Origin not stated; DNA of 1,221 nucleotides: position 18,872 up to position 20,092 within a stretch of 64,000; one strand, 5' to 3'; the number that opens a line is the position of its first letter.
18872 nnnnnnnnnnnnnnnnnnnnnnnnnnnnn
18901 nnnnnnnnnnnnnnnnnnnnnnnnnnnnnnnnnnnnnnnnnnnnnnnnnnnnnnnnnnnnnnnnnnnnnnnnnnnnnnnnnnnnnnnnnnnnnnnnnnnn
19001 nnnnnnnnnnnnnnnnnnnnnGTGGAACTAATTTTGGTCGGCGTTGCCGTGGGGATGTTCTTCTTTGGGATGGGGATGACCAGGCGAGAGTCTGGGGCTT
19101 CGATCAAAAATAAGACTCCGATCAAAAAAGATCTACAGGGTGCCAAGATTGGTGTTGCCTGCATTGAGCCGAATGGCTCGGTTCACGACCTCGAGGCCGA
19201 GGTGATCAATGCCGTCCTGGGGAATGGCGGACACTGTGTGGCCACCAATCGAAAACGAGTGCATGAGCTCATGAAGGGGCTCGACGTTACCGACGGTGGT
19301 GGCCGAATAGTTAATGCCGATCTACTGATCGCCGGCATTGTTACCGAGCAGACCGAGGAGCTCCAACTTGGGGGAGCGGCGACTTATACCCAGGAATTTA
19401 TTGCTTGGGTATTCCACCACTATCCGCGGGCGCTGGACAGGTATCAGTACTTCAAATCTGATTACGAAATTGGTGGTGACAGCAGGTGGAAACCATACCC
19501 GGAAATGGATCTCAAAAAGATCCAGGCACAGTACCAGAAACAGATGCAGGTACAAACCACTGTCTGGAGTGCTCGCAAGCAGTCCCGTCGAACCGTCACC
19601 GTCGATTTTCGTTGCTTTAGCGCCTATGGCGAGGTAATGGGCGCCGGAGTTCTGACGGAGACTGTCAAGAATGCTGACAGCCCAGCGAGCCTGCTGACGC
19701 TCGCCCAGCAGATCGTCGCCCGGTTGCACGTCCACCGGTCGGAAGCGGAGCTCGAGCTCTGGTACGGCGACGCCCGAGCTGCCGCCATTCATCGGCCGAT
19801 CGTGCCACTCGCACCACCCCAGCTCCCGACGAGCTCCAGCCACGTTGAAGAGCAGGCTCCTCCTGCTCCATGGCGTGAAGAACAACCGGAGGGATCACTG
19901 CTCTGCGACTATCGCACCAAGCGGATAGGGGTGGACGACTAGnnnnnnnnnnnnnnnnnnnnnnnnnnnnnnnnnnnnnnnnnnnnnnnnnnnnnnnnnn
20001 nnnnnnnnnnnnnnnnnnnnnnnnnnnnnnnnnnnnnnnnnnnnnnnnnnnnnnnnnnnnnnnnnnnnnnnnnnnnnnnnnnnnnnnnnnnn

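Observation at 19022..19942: Island protein A as a candidate SOS-induced membrane-anchored division inhibitor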

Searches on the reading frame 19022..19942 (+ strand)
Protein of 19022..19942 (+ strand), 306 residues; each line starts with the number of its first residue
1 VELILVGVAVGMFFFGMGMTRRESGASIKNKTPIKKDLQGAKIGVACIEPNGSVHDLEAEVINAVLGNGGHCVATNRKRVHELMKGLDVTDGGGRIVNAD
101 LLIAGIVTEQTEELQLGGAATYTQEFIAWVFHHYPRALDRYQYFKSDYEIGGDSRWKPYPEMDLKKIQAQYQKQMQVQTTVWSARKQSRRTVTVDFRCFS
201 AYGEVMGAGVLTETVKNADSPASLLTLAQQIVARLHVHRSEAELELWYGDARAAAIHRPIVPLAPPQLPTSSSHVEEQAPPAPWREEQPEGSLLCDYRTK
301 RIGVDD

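Call 4: search_protein_families(library=pfam, proteins=[window:19022-19942:+], max_evalue=0.1)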
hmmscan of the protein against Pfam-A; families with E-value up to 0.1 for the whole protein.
window:19022-19942:+ (306 aa): 1 family
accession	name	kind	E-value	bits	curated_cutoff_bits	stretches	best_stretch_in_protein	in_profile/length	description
PF02825.26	WWE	-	0.011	16.5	21.1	1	153-197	9-50/67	WWE domain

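Call 5: find_homologous_proteins(query=window:19022-19942:+, max_evalue=0.01)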
Query window:19022-19942:+ (306 aa): 3 proteins with E <= 0.01 among 8000 candidates.
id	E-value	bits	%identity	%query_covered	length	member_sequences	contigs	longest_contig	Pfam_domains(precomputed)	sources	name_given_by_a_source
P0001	2.0e-204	695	100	100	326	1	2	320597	-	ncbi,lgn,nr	ncbi:hypothetical protein HYW32_03670 [Candidatus Berkelbacteria bacterium]|nr:hypothetical protein 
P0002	7.2e-51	191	41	85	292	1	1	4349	-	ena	-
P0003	3.0e-44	170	44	84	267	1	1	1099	-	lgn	-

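Call 6: search_protein_families(library=phrogs, proteins=[window:19022-19942:+], max_evalue=0.1)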
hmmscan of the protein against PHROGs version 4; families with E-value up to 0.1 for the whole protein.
window:19022-19942:+ (306 aa): 0 families

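Call 7: search_protein_families(library=ncbifam, proteins=[window:19022-19942:+], max_evalue=0.1)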
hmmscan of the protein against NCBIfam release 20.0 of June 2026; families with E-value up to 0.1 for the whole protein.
window:19022-19942:+ (306 aa): 0 families

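Call 9: find_encoding_contigs(protein=P0002, flank=10000)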
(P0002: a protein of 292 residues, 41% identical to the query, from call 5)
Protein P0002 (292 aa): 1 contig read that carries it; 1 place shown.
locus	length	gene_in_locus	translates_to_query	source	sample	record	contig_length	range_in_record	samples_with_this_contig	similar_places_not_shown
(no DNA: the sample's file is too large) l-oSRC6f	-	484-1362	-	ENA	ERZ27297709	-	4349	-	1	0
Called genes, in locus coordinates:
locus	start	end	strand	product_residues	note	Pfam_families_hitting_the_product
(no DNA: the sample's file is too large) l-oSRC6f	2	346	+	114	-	?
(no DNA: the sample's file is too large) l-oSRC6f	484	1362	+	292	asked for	-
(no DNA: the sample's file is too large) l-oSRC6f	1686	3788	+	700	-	PF00753:Lactamase_B (weak), PF12706:Lactamase_B_2, PF22505:RNase_J_b_CASP, PF07521:RMMBL, PF17770:RNase_J_C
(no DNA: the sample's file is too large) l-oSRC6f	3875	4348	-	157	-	?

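Call 10: find_encoding_contigs(protein=P0003, flank=10000)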
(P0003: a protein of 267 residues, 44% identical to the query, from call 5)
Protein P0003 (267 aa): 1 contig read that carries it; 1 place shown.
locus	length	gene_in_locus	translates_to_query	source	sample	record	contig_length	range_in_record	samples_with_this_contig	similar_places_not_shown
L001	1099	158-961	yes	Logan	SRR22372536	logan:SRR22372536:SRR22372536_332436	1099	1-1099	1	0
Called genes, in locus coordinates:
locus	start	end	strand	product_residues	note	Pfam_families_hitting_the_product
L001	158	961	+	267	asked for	-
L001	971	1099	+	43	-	?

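Call 14: search_solved_structures(query=A1, max_evalue=10)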
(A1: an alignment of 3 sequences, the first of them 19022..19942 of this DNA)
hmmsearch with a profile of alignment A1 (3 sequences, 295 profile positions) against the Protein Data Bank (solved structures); distinct sequences matched with E-value up to 10: 1.
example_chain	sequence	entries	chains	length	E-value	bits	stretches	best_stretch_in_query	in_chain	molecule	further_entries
4moa_A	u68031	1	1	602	1.6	11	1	113-146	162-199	Pesticidal crystal protein cry4Ba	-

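Call 24: predict_structure(alignment_id=A1)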
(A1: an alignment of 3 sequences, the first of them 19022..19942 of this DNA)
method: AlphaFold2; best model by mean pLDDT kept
length: 306 residues; sequences in the alignment: 3
mean_pLDDT: 44.5   pTM: 0.32
mean pLDDT of the five models: 44.5, 41.7, 41.6, 40.4, 39.6
residues with pLDDT >= 90: 0; 70-90: 25; 50-70: 87; < 50: 194
segments of 3 or more residues with pLDDT < 50: 1-101, 138-161, 238-246, 251-306
pLDDT, mean of each block of 10 residues (from residue 1): 29 28 26 27 39 36 34 34 41 43 55 56 76 62 37 35 70 76 57 59 53 59 55 53 49 38 31 31 33 29 23
secondary structure, 60 per line:
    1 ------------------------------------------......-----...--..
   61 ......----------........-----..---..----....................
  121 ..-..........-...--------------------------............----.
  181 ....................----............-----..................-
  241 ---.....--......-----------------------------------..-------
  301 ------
elements in order: E43-48 E54-56 H59-66 H77-84 E101-122 H124-133 H164-175 E180-200 E205-216 H222-234 E235-239 E244-248 H251-256

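Call 26: search_protein_representatives(alignment_id=A1)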
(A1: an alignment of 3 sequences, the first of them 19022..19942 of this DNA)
Query: 3 sequences, 295 profile positions. Proteins with E-value up to 0.001 (for the whole library): 17; up to 1e-10: 9; up to 1e-30: 5. The best 17 are listed.
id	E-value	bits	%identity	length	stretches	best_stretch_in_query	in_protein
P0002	1.3e-145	500.5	-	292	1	2-295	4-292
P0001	1.0e-144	497.6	-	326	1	2-295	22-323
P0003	1.1e-127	441.7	-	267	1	9-283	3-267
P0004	1.4e-39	152.5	-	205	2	7-116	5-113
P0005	1.2e-34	136.2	-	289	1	35-274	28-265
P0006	4.7e-16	75.2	-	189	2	194-257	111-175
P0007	4.8e-13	65.3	-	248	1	32-245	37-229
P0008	5.8e-12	61.8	-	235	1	10-244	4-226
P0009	9.8e-12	61.0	-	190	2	194-268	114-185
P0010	1.6e-10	57.1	-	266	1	33-244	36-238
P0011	3.1e-10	56.1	-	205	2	41-94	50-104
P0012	1.1e-07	47.7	-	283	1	42-246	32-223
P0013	2.3e-06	43.4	-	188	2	5-91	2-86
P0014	3.1e-06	43.0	-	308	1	27-248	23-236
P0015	4.7e-06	42.4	-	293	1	39-245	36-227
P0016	9.2e-06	41.4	-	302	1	30-211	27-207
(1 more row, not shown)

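Call 29: find_homologous_proteins(query=A2, max_evalue=0.001)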
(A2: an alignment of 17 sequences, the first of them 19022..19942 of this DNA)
Query A2 (17 sequences) (306 aa, profile of the alignment): 3 proteins with E <= 0.001 among 8000 candidates.
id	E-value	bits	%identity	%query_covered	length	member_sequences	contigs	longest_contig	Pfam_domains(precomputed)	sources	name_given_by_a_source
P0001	1.0e-79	285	100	100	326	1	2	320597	-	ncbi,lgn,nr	ncbi:hypothetical protein HYW32_03670 [Candidatus Berkelbacteria bacterium]|nr:hypothetical protein 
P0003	1.6e-72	262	44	84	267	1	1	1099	-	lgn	-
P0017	2.4e-71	258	23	73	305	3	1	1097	-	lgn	-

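Call 31: find_encoding_contigs(protein=P0005, flank=10000)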
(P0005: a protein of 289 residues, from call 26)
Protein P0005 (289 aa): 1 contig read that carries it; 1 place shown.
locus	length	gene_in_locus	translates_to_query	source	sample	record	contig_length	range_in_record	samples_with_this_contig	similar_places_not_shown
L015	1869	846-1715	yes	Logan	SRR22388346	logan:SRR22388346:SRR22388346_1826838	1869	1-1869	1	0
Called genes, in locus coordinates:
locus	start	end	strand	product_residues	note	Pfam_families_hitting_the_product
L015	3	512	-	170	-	?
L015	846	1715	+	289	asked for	-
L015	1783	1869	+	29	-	?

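Call 32: find_encoding_contigs(protein=P0004, flank=10000)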
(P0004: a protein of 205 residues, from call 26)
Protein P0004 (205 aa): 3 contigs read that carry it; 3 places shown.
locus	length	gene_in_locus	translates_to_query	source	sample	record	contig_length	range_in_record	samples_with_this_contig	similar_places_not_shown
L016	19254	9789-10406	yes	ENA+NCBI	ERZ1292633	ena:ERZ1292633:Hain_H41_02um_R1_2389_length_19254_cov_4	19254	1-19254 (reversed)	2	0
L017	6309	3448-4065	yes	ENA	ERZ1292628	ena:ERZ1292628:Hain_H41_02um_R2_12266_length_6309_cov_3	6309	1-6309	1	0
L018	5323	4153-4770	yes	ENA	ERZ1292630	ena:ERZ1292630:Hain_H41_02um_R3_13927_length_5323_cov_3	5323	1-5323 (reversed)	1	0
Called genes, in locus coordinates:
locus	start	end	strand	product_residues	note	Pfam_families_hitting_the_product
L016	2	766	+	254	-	PF21694:DNA_pol3_delta_C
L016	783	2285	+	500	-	PF20990:DUF2207_C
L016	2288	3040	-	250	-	PF13506:Glyco_transf_21 (weak), PF13641:Glyco_tranf_2_3, PF00535:Glycos_transf_2, PF13632:Glyco_trans_2_3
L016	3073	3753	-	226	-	PF10502:Peptidase_S26, PF00717:Peptidase_S24 (weak)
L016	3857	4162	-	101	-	PF01649:Ribosomal_S20p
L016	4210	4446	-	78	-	PF07927:HicA_toxin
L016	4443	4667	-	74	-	PF15919:HicB_lk_antitox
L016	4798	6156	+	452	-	PF01368:DHH, PF02272:DHHA1 (weak)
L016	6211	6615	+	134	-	PF00312:Ribosomal_S15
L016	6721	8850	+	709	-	PF01138:RNase_PH, PF03725:RNase_PH_C, PF03726:PNPase, PF01138:RNase_PH, PF00013:KH_1 (weak), PF00575:S1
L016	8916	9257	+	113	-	PF18924:DUF5674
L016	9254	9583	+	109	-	-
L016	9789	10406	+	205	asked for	-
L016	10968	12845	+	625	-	PF00753:Lactamase_B (faint), PF12706:Lactamase_B_2 (weak), PF22505:RNase_J_b_CASP, PF07521:RMMBL, PF17770:RNase_J_C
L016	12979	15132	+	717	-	PF13491:FtsK_4TM (weak), PF17854:FtsK_alpha, PF01580:FtsK_SpoIIIE, PF01935:DUF87 (faint), PF09397:FtsK_gamma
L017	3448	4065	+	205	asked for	-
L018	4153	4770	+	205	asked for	-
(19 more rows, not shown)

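Call 34: find_encoding_contigs(protein=P0007, flank=10000, max_places=3)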
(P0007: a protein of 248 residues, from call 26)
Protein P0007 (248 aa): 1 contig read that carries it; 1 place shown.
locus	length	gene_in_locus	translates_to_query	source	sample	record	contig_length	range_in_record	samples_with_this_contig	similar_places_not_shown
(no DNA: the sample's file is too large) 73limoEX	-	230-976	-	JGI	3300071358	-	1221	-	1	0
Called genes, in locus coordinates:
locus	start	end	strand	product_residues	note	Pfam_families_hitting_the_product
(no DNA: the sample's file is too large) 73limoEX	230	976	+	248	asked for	-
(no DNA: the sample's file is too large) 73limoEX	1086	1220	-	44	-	?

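Call 35: find_encoding_contigs(protein=P0006, flank=10000, max_places=3)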
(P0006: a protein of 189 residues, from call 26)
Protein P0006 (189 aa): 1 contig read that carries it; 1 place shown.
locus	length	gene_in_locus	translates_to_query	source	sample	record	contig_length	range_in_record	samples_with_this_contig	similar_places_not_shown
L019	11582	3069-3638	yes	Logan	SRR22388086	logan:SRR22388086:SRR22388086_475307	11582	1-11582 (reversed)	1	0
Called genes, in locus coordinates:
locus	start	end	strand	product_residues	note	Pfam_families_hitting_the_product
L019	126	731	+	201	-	PF00163:Ribosomal_S4, PF01479:S4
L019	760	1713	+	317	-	PF01193:RNA_pol_L, PF01000:RNA_pol_A_bac, PF03118:RNA_pol_A_CTD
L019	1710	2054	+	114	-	PF01196:Ribosomal_L17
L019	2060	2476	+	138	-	PF00572:Ribosomal_L13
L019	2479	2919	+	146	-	PF00380:Ribosomal_S9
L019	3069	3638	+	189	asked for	-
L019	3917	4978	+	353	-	PF03951:Gln-synt_N, PF00120:Gln-synt_C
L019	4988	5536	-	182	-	PF01625:PMSR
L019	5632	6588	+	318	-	PF01545:Cation_efflux, PF16916:ZT_dimer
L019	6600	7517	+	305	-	PF10648:Gmad2, PF10646:Germane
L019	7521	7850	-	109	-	-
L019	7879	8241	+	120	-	PF06262:Zincin_1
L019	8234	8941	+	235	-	PF00535:Glycos_transf_2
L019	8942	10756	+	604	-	PF14716:HHH_8, PF14520:HHH_5, PF14791:DNA_pol_B_thumb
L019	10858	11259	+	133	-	-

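Call 38: find_encoding_contigs(protein=P0001, flank=10000, max_places=3)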
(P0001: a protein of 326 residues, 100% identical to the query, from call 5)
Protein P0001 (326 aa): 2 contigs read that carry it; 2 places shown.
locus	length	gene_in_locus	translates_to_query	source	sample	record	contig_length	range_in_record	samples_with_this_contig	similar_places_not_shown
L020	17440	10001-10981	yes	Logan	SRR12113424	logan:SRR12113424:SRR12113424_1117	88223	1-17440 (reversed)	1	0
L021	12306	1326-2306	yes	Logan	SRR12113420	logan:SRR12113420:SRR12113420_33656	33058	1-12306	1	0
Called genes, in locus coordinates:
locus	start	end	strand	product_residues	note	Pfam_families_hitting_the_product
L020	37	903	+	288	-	PF00215:OMPdecase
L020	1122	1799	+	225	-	PF01464:SLT, PF13406:SLT_2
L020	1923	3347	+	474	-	-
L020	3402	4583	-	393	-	PF11258:DUF3048, PF17479:DUF3048_C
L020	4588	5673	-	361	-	PF04519:Bactofilin, PF26514:DUF8173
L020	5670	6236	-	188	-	PF09419:PGP_phosphatase, PF00702:Hydrolase (faint), PF13419:HAD_2 (faint), PF13242:Hydrolase_like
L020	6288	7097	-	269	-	PF05257:CHAP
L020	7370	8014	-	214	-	PF13399:LytR_C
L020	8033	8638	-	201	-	PF01726:LexA_DNA_bind, PF00717:Peptidase_S24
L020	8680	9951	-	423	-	PF00817:IMS, PF11799:IMS_C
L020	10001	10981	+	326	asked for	-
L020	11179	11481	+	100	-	-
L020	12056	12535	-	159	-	PF00588:SpoU_methylase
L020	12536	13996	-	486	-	-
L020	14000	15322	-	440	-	PF13393:tRNA-synt_His, PF00587:tRNA-synt_2b, PF03129:HGTP_anticodon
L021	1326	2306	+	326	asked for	-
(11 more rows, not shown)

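Call 43: predict_structure(alignment_id=A2)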
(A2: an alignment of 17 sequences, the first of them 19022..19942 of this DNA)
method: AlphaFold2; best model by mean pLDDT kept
length: 306 residues; sequences in the alignment: 17
mean_pLDDT: 79.4   pTM: 0.66
mean pLDDT of the five models: 79.4, 77.3, 77.1, 76.7, 75.8
residues with pLDDT >= 90: 157; 70-90: 49; 50-70: 58; < 50: 42
segments of 3 or more residues with pLDDT < 50: 22-29, 141-147, 149-154, 290-306
pLDDT, mean of each block of 10 residues (from residue 1): 62 58 47 83 97 96 97 94 80 84 97 85 91 78 47 49 86 95 86 96 94 86 93 96 95 93 77 60 55 45 40
secondary structure, 60 per line:
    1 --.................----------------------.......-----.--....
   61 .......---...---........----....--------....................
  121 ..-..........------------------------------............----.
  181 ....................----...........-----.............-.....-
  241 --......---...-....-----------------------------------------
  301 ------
elements in order: H3-19 E42-48 H57-67 E71-73 H77-84 H89-92 E101-122 H124-133 H164-175 E180-200 E205-215 H221-233 E235-239 E243-248 E256-259
